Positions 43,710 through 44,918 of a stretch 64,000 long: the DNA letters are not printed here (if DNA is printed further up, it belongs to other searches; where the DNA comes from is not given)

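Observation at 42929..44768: Split RecB-family (PD-(D/E)xK) nuclease plus RNase H-like exonuclease module next to integrase, candidate defence or DNA-processing system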

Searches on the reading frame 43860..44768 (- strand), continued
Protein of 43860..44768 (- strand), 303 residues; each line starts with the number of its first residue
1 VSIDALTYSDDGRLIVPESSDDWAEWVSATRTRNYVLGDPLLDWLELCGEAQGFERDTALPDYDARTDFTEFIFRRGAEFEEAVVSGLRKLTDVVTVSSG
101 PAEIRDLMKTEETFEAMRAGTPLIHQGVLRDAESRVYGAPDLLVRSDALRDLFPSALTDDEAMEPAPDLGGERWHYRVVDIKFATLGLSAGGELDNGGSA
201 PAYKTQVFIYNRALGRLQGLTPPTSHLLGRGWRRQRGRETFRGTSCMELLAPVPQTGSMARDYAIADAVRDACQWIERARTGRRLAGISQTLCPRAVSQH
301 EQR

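Call 36: find_related_loci(query=A1, collection=genome_contigs, flank=6000)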
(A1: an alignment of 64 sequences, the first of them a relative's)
Query A1 (613 aa) in genome_contigs; peptide patterns used: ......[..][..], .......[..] (x = any residue, [..] = any of these).
373 stretches matched a pattern; 349 encode a relative of the query (tblastn E <= 1e-3); the best 80 are kept; 79 distinct loci.
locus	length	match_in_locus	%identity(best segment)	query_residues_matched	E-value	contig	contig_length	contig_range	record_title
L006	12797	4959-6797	65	1-613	0e+0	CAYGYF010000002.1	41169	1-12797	MAG TPA_asm: uncultured Dehalococcoidia bacterium isolate ERP119294_co3_281 genome assembly, contig: NODE_329_length_411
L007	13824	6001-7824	62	1-613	0e+0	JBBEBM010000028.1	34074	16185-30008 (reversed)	MAG: Dehalococcoidia bacterium isolate LejiaF_67_20 Lejia_F_1886_length_34074_cov_12, whole genome shotgun sequence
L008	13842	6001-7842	60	1-613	0e+0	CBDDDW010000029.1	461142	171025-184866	MAG: Dehalococcoidia bacterium isolate 9f6fb6b0-17a9-46aa-8c0f-e8d1727f8334 genome assembly, contig: contig_29, whole ge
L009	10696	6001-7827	60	1-613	0e+0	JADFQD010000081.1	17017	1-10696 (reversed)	MAG: Acidobacteria bacterium isolate B78T1B8 B78T1B8_NODE5882, whole genome shotgun sequence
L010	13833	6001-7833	59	1-610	0e+0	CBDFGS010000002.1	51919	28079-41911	MAG: Dehalococcoidia bacterium isolate 59cce99e-a588-4de2-b07e-a8077d89f863 genome assembly, contig: contig_2, whole gen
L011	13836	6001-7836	58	1-611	0e+0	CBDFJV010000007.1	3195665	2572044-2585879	MAG: Dehalococcoidia bacterium isolate eb1c3f79-3afa-4cb5-ba0e-5793d67ed66f genome assembly, contig: contig_7, whole gen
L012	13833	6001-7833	58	1-610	0e+0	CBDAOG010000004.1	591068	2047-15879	MAG: Dehalococcoidia bacterium isolate 0aa05121-dee9-464a-b52f-06bcf9350706 genome assembly, contig: contig_4, whole gen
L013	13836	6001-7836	58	3-613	0e+0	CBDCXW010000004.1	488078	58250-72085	MAG: Dehalococcoidia bacterium isolate df45c49b-c266-4090-ac87-fb36498b7b26 genome assembly, contig: contig_4, whole gen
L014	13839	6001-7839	57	1-613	0e+0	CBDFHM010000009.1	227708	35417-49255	MAG: Dehalococcoidia bacterium isolate 50d174fe-4397-490d-ac01-47ab85389e19 genome assembly, contig: contig_9, whole gen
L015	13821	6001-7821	57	1-613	0e+0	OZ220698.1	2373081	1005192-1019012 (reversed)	MAG: Dehalococcoidia bacterium isolate 1c31877f-31fb-4be5-889e-2983ccd84c47 genome assembly, chromosome: 1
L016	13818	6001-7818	58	1-613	0e+0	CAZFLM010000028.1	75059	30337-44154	MAG TPA_asm: uncultured Chthonomonadaceae bacterium isolate SRP220891_co1_476 genome assembly, contig: NODE_602_length_7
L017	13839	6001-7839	57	1-613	0e+0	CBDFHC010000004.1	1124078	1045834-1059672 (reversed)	MAG: Dehalococcoidia bacterium isolate d98c5b24-ffc7-4c95-8517-431039972f4c genome assembly, contig: contig_4, whole gen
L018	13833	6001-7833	56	1-613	0e+0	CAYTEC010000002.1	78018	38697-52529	MAG TPA_asm: uncultured Dehalococcoidia bacterium isolate SRP308112_co1_438 genome assembly, contig: NODE_236_length_780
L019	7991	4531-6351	57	1-613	0e+0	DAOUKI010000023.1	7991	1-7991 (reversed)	MAG TPA_asm: Dehalococcoidia bacterium isolate S5_319 k113_811949, whole genome shotgun sequence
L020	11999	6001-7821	57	1-613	0e+0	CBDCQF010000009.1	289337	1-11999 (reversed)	MAG: Dehalococcoidia bacterium isolate 8589e614-779c-4ca0-8cdb-dbf8187772a7 genome assembly, contig: contig_9, whole gen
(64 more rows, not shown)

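Call 52: fold_search(model_id=the predicted structure, library=pdb)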
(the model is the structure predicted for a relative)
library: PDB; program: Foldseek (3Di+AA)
matches with E <= 10: 771; with E <= 0.001: 0
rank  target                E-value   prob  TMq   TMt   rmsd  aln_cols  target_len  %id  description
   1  8h18                  4.9e-03  0.98  0.15  0.44   9.7       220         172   12  Crystal structure of DnaQ domain of Streptococcus thermophilus strain DGCC 7710 (released 2023-09-13)
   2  8d3l_I                6.4e-03  1.00  0.22  0.56   5.9       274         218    9  Type I-C Cas4-Cas1-Cas2 complex bound to a PAM/PAM prespacer (released 2022-11-02)
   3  8h2f                  6.4e-03  0.99  0.16  0.46  11.6       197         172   11  Crystal structure of DnaQ domain in complex witn TMP of Streptococcus thermophilus strain DGCC 7710 (released 2023-09-13)
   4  5zyt_A                3.9e-02  0.96  0.20  0.50  11.0       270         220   11  Crystal structure of human MGME1 with 3' overhang double strand DNA3 (released 2018-09-19)
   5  5zyt_C                5.4e-02  0.92  0.20  0.48  11.1       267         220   11  Crystal structure of human MGME1 with 3' overhang double strand DNA3 (released 2018-09-19)
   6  2gv9_A                5.7e-02  0.84  0.18  0.12  10.9       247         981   13  Crystal structure of the Herpes Simplex virus type 1 DNA polymerase (released 2006-05-16)
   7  8ojb_A                7.5e-02  0.82  0.19  0.14  10.7       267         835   11  HSV-1 DNA polymerase-processivity factor complex in exonuclease state active site (released 2024-04-03)
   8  8oja_A                7.9e-02  0.92  0.20  0.12   9.2       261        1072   11  HSV-1 DNA polymerase-processivity factor complex in exonuclease state (released 2024-04-03)
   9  6ah0_A                1.0e-01  0.09  0.13  0.05  25.0       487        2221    9  The Cryo-EM Structure of the Precusor of Human Pre-catalytic Spliceosome (pre-B complex) (released 2018-11-14)
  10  8oj7_A                1.1e-01  0.51  0.17  0.10  11.5       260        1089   12  HSV-1 DNA polymerase-processivity factor complex in halted elongation state (released 2024-04-03)
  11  6ff4_A                1.5e-01  0.06  0.11  0.04  21.4       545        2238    9  human Bact spliceosome core structure (released 2018-08-29)
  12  9enq_A                1.7e-01  0.69  0.19  0.17   9.8       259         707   11  HSV-1 DNA polymerase-processivity factor complex in exonuclease state active site with 1-bp DNA mismatch (released 2024-05-29)
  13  3aly_A                1.7e-01  0.47  0.12  0.38  11.2       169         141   11  Crystal Structure of RNase HI from Sulfolobus tokodaii with C-terminal deletion (released 2011-06-22)
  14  2gv9_B                1.7e-01  0.44  0.17  0.11  13.2       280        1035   11  Crystal structure of the Herpes Simplex virus type 1 DNA polymerase (released 2006-05-16)
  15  8vq2_B                2.4e-01  0.80  0.21  0.13   7.7       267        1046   13  HSV1 polymerase ternary complex with dsDNA and compound 44 (released 2024-08-28)
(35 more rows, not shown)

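Call 53: search_dna_similar(query=P0185, collection=plasmids, mode=protein, max_evalue=0.001, max_rows=15)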
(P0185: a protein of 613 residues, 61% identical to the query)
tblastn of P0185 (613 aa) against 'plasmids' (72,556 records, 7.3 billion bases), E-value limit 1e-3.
Records with a match: 2; places in all: 2; records where one place covers at least 80% of the query: 0.
Best place of each record, by identity: <60% 2.
By first word of the organism name: Rhizobium 2.
By predicted mobility (MOB-suite, as given by PLSDB): mobilizable 1; conjugative 1.
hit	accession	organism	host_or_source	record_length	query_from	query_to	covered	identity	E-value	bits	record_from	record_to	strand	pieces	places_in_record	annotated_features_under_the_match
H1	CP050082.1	Rhizobium leguminosarum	Trifolium pratense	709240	71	227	26%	30.4%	5e-4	51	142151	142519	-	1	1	TM0106 family RecB-like putative nuclease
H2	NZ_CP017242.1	Rhizobium etli 8C-3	Phaseolus vulgaris,cell culture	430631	70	227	26%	29.6%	1e-3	50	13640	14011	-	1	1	TM0106 family RecB-like putative nuclease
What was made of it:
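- Closest known: TM0106 family RecB-like putative nuclease. Same: The only plasmid-collection hits are annotated with this name (call 53).
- Tried and rejected: The plasmid collection gave only two weak hits, both TM0106-annotated (call 53).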

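Call 54: search_dna_similar(query=P0185, collection=phages, mode=protein, max_evalue=0.001, max_rows=15)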
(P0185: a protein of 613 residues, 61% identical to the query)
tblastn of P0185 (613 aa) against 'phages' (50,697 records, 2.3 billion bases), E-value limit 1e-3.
No match.
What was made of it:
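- Tried and rejected: The phage collection gave no tblastn match (call 54).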

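Call 55: get_annotated_region(hit=H1, flank=3000)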
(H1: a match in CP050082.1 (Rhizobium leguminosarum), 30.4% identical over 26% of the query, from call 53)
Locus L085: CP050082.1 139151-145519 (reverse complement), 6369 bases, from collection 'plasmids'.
description: Rhizobium leguminosarum bv. trifolii strain 31B plasmid pRL31b4, complete sequence
organism: Rhizobium leguminosarum (NCBI taxid 386)
taxonomy: Bacteria; Pseudomonadota; Alphaproteobacteria; Hyphomicrobiales; Rhizobiaceae; Rhizobium; Rhizobium leguminosarum
host: -; source: Trifolium pratense; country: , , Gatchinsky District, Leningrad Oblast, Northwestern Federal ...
typing (MOB-suite, as given by PLSDB): mobilizable; relaxase MOBQ
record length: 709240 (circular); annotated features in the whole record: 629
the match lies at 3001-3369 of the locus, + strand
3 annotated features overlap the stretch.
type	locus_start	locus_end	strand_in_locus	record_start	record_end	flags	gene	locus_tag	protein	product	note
CDS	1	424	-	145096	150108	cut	-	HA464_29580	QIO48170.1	AAA family ATPase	-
CDS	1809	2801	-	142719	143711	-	-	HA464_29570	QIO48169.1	WYL domain-containing protein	-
CDS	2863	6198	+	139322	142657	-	-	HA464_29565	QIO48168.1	TM0106 family RecB-like putative nuclease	-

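Call 57: search_protein_families(library=pfam, proteins=[L085:2863-6195:+], max_evalue=0.01)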
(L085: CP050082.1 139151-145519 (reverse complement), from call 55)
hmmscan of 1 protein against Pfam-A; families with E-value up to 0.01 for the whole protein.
L085:2863-6195:+ (1111 aa): 8 families
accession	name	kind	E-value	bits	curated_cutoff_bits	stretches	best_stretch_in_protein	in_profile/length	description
PF13482.12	RNase_H_2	-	5.1e-29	101.8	22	1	315-492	1-165/165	RNase_H superfamily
PF13087.12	AAA_12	-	4.3e-23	82.3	27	1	904-1079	15-192/195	AAA domain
PF13086.12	AAA_11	-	1.9e-16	61.1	27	2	820-875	192-251/257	AAA domain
PF13604.12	AAA_30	-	3.6e-11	43.6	27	1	722-877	10-131/191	AAA domain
PF13245.12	AAA_19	-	1.3e-09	38.8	25.1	1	723-875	3-130/134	AAA domain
PF05127.21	NAT10_TcmA_helicase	-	3.9e-05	24.1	22.7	1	735-867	2-118/176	RNA cytidine acetyltransferase NAT10/TcmA, helicase domain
PF01443.25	Viral_helicase1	-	0.00046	20.5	21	1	826-877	47-100/228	Viral superfamily 1 RNA helicase core domain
PF24883.2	NPHP3_N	-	0.0059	17.2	24.8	0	730-762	22-54/164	Nephrocystin 3, N-terminal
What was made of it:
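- Closest known: TM0106 family RecB-like putative nuclease. Different: There is no C-terminal SF1 helicase, unlike that Rhizobium protein (call 57).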

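Call 64: fold_search(model_id=the predicted structure, library=viral)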
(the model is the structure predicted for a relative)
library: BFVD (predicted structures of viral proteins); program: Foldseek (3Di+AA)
matches with E <= 10: 621; with E <= 0.001: 9
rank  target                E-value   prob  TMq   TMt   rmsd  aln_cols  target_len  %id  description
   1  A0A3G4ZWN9            2.1e-48  1.00  0.83  0.61   4.3       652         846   30  Uncharacterized protein [Faunusvirus sp.]
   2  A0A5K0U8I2            1.9e-43  1.00  0.86  0.60   6.4       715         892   27  Uncharacterized protein [Yasminevirus sp. GU-2018]
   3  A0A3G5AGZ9            1.8e-37  1.00  0.77  0.59   6.7       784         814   22  Uncharacterized protein [Sylvanvirus sp.]
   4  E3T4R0                2.3e-27  1.00  0.63  0.65   6.3       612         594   17  YprB ribonuclease H-like domain-containing protein [Cafeteria roenbergensis virus (strain BV-PW1)]
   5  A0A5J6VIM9            6.7e-24  1.00  0.64  0.81   4.9       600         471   19  RNase_H superfamily protein [Megaviridae environmental sample]
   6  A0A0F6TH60            1.2e-04  1.00  0.19  0.46  13.3       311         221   11  Putative exonuclease [Sinorhizobium phage phiM9]
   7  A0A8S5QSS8            6.4e-04  1.00  0.24  0.39   8.8       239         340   16  DNA polymerase B [Podoviridae sp. ctRnx2]
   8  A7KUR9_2              7.9e-04  0.75  0.20  0.14  24.6       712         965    9  (no name in the UniProt tables at hand)
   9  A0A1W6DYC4            8.8e-04  1.00  0.16  0.37  11.6       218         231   13  PD-(D/E)XK endonuclease-like domain-containing protein [Aeromonas phage phiA8-29]
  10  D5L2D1                1.2e-03  1.00  0.24  0.60   5.0       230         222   16  Polynucleotidyl transferase/exonuclease [uncultured virus]
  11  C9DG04                1.3e-03  1.00  0.18  0.35  10.7       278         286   10  PD-(D/E)XK endonuclease-like domain-containing protein [Delftia phage PhiW-14]
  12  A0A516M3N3            1.3e-03  0.98  0.18  0.30  12.7       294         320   12  (no name in the UniProt tables at hand)
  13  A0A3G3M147            1.6e-03  1.00  0.20  0.41   9.4       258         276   12  (no name in the UniProt tables at hand)
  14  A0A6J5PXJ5            1.6e-03  0.99  0.18  0.30  11.8       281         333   14  Uncharacterized protein [uncultured Caudovirales phage]
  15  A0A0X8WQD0            2.8e-03  1.00  0.16  0.37  11.4       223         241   12  (no name in the UniProt tables at hand)
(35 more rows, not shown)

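Call 67: search_protein_representatives(alignment_id=A1)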
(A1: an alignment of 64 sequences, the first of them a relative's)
Query: 64 sequences, 613 profile positions. Proteins with E-value up to 0.001 (for the whole library): 3359; up to 1e-10: 2630; up to 1e-30: 1620. The best 150 are listed.
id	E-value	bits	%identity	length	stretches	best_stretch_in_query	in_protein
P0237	1.3e-280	948.7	-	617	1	1-613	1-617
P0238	1.3e-265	899.2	-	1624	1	17-613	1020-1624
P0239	5.5e-265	897.1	-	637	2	307-613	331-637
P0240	1.8e-255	865.6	-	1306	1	24-612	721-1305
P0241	5.9e-238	807.8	-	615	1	1-613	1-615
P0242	7.6e-234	794.2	-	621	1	3-612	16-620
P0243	1.0e-228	777.3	-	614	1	1-611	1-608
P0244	4.3e-228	775.2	-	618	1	3-611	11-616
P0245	1.6e-227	773.3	-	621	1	4-613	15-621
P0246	1.1e-226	770.5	-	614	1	1-613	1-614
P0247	5.3e-226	768.3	-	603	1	1-613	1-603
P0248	5.5e-226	768.3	-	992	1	1-612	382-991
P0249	5.7e-225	764.9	-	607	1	1-612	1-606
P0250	2.7e-224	762.7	-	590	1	25-613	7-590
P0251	2.3e-223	759.6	-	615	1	14-613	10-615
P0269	1.1e-195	668.1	-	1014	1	20-612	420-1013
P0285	1.8e-175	601.4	-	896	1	6-613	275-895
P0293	4.0e-169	580.4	-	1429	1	20-610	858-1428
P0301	1.9e-163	561.7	-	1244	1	17-613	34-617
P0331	9.2e-154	529.7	-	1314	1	11-613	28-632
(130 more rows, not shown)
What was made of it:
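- The best 150 of 3359 cluster representatives match the profile in one chain, most of them across nearly its whole length (call 67).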

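Call 68: search_protein_families(library=pfam, proteins=[P0238, P0240, P0248, P0269, P0293, P0301, P0331, P0285], max_evalue=0.001)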
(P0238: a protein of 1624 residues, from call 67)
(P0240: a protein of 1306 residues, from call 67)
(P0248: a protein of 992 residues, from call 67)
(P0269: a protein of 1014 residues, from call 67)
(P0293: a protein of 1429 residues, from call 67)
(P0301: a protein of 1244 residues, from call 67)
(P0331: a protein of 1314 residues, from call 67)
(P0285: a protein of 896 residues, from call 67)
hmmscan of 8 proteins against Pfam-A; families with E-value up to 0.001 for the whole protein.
P0238 (1624 aa): 1 family
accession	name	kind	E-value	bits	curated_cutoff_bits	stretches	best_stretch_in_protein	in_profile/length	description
PF04851.21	ResIII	-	1e-05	25.9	22.5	1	152-290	24-137/164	Type III restriction enzyme, res subunit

P0240 (1306 aa): 5 families
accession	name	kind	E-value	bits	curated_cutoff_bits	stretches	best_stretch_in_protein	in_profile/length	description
PF00270.35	DEAD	-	1.6e-32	112.9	26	1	26-195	1-163/167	DEAD/DEAH box helicase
PF00271.37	Helicase_C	-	3.5e-24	85.6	23.5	1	242-340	11-109/110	Helicase conserved C-terminal domain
PF19306.5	WH_Lhr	-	2.2e-08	34.1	27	1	368-527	4-165/168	Large helicase-related protein, winged helix domain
PF22590.2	Cas3-like_C_2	-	2.5e-06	28.2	27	1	247-340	3-104/106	CRISPR-associated nuclease/helicase Cas3, C-terminal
PF04851.21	ResIII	-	1e-05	25.9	22.5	1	37-193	21-162/164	Type III restriction enzyme, res subunit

P0248 (992 aa): 2 families
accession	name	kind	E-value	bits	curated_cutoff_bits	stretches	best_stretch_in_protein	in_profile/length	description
PF09983.15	JetD_C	-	3.1e-05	23.8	22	1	199-347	42-175/179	Wadjet protein JetD, C-terminal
PF09664.16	DUF2399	-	0.00082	19.6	23.4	0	191-273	13-87/152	Protein of unknown function C-terminus (DUF2399)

P0269 (1014 aa): 2 families
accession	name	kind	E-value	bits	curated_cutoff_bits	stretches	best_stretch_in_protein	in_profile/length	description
PF11796.13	DUF3323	-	1.8e-49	168.9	26.6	1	33-237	1-208/209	Protein of unknown function N-terminus (DUF3323)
PF09664.16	DUF2399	-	3.7e-47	160.4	23.4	1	259-408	2-152/152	Protein of unknown function C-terminus (DUF2399)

P0293 (1429 aa): 2 families
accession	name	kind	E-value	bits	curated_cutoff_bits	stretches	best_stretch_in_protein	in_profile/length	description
PF04851.21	ResIII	-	5.6e-11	43.1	22.5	1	77-283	25-163/164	Type III restriction enzyme, res subunit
PF00270.35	DEAD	-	0.00044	20.5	26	0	80-135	19-72/167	DEAD/DEAH box helicase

P0301 (1244 aa): 3 families
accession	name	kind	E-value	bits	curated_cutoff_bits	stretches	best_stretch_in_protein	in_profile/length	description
PF00004.35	AAA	-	2.7e-15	57.4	21.2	1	1006-1141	3-126/131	ATPase family associated with various cellular activities (AAA)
PF13482.12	RNase_H_2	-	1e-07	32.5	22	1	440-611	14-162/165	RNase_H superfamily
PF13401.12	AAA_22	-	0.00023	21.9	27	0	999-1039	3-33/130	AAA domain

P0331 (1314 aa): 6 families
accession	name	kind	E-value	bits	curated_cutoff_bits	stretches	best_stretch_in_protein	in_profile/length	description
PF00004.35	AAA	-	1.4e-14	55.1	21.2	1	1067-1204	2-125/131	ATPase family associated with various cellular activities (AAA)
PF13482.12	RNase_H_2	-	2.8e-07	31.1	22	1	443-628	14-164/165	RNase_H superfamily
PF07724.20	AAA_2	-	7.8e-06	26.5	27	1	1067-1187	7-122/166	AAA domain (Cdc48 subfamily)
PF08298.17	AAA_PrkA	-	0.00011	21.8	25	1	1020-1089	42-111/358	PrkA AAA domain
PF13401.12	AAA_22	-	0.00065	20.5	27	0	1061-1105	3-50/130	AAA domain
PF07728.20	AAA_5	-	0.00081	19.8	22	0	1067-1141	3-77/139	AAA domain (dynein-related subfamily)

P0285 (896 aa): 1 family
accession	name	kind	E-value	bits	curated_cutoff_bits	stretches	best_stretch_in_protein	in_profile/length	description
PF09588.16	YqaJ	-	3.8e-21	76.4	22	1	29-157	2-147/150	YqaJ-like viral recombinase domain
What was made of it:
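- Fusions to DEAD/Helicase_C/WH_Lhr, ResIII, DUF3323+DUF2399/JetD_C, AAA and YqaJ occur in other family members (call 68).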
